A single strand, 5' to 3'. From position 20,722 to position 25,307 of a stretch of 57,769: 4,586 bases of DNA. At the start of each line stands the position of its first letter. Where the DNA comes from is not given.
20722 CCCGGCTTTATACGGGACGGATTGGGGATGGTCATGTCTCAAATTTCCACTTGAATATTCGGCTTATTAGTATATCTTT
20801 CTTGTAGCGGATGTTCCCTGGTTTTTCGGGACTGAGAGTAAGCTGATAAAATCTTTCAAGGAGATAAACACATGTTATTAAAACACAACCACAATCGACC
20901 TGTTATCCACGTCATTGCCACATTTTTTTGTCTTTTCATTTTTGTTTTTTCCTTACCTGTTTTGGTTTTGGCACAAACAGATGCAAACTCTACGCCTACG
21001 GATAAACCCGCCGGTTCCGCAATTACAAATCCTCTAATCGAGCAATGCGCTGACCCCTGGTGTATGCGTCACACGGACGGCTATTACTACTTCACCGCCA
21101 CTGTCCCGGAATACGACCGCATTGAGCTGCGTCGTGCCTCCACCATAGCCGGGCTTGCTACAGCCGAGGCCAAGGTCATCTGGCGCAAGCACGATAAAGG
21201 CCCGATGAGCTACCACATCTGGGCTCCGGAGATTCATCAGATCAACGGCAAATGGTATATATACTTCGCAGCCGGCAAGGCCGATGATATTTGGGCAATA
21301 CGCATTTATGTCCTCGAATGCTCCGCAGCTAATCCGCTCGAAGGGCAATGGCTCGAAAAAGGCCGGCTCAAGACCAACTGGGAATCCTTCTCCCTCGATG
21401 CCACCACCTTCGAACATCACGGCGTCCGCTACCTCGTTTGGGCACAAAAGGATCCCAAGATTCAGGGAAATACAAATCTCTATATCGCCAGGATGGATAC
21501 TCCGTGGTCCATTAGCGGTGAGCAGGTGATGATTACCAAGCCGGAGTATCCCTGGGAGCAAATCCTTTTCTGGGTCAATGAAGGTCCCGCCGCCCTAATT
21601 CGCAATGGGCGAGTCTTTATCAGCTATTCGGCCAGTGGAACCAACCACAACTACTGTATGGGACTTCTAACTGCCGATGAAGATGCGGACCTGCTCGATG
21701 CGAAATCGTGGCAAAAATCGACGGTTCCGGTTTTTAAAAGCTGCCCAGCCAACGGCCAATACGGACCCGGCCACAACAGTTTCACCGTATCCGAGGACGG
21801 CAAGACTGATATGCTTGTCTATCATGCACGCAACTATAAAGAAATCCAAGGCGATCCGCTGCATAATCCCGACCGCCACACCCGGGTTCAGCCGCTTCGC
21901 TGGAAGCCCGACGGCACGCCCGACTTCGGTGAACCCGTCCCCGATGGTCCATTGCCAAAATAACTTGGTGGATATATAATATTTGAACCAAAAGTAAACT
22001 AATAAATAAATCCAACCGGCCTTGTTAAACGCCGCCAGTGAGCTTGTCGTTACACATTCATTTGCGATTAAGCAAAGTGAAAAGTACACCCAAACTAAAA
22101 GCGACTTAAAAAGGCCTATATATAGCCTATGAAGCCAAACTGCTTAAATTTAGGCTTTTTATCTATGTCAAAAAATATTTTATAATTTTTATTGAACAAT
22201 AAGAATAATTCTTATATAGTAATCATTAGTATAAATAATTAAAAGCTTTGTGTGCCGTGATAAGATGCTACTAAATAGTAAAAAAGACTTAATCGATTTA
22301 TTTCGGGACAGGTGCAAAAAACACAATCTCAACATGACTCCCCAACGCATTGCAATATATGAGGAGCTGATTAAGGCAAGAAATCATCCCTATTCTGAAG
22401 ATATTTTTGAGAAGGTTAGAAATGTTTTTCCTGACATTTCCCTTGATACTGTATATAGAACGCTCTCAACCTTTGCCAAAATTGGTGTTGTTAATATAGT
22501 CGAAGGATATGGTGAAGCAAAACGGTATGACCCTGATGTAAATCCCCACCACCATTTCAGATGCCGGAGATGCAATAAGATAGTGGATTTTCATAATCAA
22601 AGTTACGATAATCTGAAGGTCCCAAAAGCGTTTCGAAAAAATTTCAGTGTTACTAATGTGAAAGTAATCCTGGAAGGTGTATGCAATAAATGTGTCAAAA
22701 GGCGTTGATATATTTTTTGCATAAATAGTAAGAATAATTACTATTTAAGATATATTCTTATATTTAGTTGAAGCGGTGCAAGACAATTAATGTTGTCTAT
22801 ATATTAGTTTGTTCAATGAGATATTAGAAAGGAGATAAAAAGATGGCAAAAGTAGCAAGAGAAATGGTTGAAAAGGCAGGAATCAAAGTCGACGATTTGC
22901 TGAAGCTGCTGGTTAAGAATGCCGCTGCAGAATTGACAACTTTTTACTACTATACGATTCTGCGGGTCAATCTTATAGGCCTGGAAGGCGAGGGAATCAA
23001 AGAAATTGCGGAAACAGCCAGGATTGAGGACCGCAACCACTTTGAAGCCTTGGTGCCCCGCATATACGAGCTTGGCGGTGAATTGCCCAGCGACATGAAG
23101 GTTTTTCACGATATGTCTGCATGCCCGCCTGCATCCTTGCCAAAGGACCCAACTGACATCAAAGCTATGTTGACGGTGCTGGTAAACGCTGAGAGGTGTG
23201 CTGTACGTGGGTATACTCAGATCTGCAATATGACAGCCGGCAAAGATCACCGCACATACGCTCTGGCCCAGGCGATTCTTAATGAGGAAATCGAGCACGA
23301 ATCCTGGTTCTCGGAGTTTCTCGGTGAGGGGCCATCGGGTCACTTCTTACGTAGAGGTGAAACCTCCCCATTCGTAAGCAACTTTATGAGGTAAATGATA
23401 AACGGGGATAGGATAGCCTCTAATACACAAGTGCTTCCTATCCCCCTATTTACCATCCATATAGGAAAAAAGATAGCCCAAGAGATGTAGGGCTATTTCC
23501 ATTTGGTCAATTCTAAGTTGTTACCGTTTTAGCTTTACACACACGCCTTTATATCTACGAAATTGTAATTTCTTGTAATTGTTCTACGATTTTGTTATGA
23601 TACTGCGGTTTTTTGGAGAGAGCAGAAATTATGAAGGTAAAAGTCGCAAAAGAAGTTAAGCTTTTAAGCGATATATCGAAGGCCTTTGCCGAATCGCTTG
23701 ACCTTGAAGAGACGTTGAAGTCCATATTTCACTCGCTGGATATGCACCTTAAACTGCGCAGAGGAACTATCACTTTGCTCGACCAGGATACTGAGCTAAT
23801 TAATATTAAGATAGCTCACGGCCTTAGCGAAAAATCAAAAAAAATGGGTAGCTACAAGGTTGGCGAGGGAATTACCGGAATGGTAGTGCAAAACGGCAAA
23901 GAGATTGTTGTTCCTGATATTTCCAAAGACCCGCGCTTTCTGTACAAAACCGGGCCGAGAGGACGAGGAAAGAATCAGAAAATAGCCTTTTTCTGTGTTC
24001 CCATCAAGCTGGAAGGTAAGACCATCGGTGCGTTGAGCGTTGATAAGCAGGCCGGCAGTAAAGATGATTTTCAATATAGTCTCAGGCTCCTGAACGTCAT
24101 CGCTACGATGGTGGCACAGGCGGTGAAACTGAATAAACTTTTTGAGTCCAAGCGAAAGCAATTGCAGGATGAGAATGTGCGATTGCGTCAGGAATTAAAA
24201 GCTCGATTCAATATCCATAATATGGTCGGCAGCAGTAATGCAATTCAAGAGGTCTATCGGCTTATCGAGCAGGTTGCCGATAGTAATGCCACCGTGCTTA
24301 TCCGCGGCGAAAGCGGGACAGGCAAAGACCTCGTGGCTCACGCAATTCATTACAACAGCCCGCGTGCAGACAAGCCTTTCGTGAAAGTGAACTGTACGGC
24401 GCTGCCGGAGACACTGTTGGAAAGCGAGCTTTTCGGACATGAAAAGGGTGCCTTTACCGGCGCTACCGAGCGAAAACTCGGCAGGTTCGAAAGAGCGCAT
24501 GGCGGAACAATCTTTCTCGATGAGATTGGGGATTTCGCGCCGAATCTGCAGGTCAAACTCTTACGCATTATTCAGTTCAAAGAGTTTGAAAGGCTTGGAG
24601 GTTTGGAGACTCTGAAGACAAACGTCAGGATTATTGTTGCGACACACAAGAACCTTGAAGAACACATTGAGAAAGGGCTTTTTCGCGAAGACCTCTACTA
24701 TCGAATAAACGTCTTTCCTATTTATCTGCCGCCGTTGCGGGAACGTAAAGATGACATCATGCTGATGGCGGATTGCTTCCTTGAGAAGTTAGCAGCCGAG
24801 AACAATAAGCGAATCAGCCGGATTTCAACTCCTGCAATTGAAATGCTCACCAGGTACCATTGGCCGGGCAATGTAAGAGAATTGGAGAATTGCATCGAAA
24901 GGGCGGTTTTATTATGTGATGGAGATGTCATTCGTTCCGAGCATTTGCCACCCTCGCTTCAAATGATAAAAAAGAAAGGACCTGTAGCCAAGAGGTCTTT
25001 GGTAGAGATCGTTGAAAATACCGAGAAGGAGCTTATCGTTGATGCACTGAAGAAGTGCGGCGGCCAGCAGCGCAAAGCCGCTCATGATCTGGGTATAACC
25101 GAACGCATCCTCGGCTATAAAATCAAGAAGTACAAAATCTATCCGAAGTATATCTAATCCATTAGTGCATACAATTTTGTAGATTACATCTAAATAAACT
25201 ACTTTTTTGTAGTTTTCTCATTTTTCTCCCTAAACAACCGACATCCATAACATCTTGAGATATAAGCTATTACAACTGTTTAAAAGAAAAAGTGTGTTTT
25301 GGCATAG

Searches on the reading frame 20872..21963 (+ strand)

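Call 23: search_protein_families(library=pfam, proteins=[window:20872-21963:+], max_evalue=0.001)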
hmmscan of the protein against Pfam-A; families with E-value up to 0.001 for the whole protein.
window:20872-21963:+ (363 aa): 1 family
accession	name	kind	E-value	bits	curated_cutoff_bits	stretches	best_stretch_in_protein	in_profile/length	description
PF04616.20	Glyco_hydro_43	-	6.4e-72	242.7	32.2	1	51-350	1-288/288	Glycosyl hydrolases family 43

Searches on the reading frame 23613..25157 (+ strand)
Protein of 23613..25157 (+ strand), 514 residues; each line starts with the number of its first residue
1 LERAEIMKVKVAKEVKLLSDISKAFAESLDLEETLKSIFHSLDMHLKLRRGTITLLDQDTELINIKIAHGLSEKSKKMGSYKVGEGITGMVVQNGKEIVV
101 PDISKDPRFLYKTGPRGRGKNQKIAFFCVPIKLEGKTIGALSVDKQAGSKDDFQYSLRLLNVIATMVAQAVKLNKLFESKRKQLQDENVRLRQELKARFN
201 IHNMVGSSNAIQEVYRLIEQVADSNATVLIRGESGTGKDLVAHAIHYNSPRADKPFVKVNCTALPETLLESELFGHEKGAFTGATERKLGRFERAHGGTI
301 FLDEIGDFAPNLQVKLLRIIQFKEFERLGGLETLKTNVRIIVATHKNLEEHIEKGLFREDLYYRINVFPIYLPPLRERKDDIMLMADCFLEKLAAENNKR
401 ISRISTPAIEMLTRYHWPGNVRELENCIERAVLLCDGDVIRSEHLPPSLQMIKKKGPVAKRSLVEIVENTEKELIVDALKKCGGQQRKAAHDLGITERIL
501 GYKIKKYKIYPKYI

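Call 23: search_protein_families(library=pfam, proteins=[window:23613-25157:+], max_evalue=0.001)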
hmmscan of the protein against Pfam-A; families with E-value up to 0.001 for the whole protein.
window:23613-25157:+ (514 aa): 10 families
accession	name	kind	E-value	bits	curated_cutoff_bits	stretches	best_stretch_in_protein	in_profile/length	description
PF00158.32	Sigma54_activat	-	4.9e-72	241.5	20.2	1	204-370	1-167/168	Sigma-54 interaction domain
PF25601.1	AAA_lid_14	-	1.4e-29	102.2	27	1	376-456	1-81/87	AAA+ ATPase lid domain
PF14532.12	Sigma54_activ_2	-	1.5e-22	80.8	25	1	205-375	1-138/138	Sigma-54 interaction domain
PF01590.32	GAF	-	4.7e-13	50.3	22.4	1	30-171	1-133/133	GAF domain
PF13185.12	GAF_2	-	1.4e-12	48.5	28.6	1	29-171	2-135/136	GAF domain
PF02954.25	HTH_8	-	2.2e-11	43.7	22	1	467-507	2-42/42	Bacterial regulatory protein, Fis family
PF07728.20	AAA_5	-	1.6e-05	25.4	22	1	228-347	2-124/139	AAA domain (dynein-related subfamily)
PF18024.7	HTH_50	-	1.8e-05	24.8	27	1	461-509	2-49/50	Helix-turn-helix domain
PF00004.35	AAA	-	0.00025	21.9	21.2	1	228-358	1-120/131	ATPase family associated with various cellular activities (AAA)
PF07724.20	AAA_2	-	0.00081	19.9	27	0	226-344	4-122/166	AAA domain (Cdc48 subfamily)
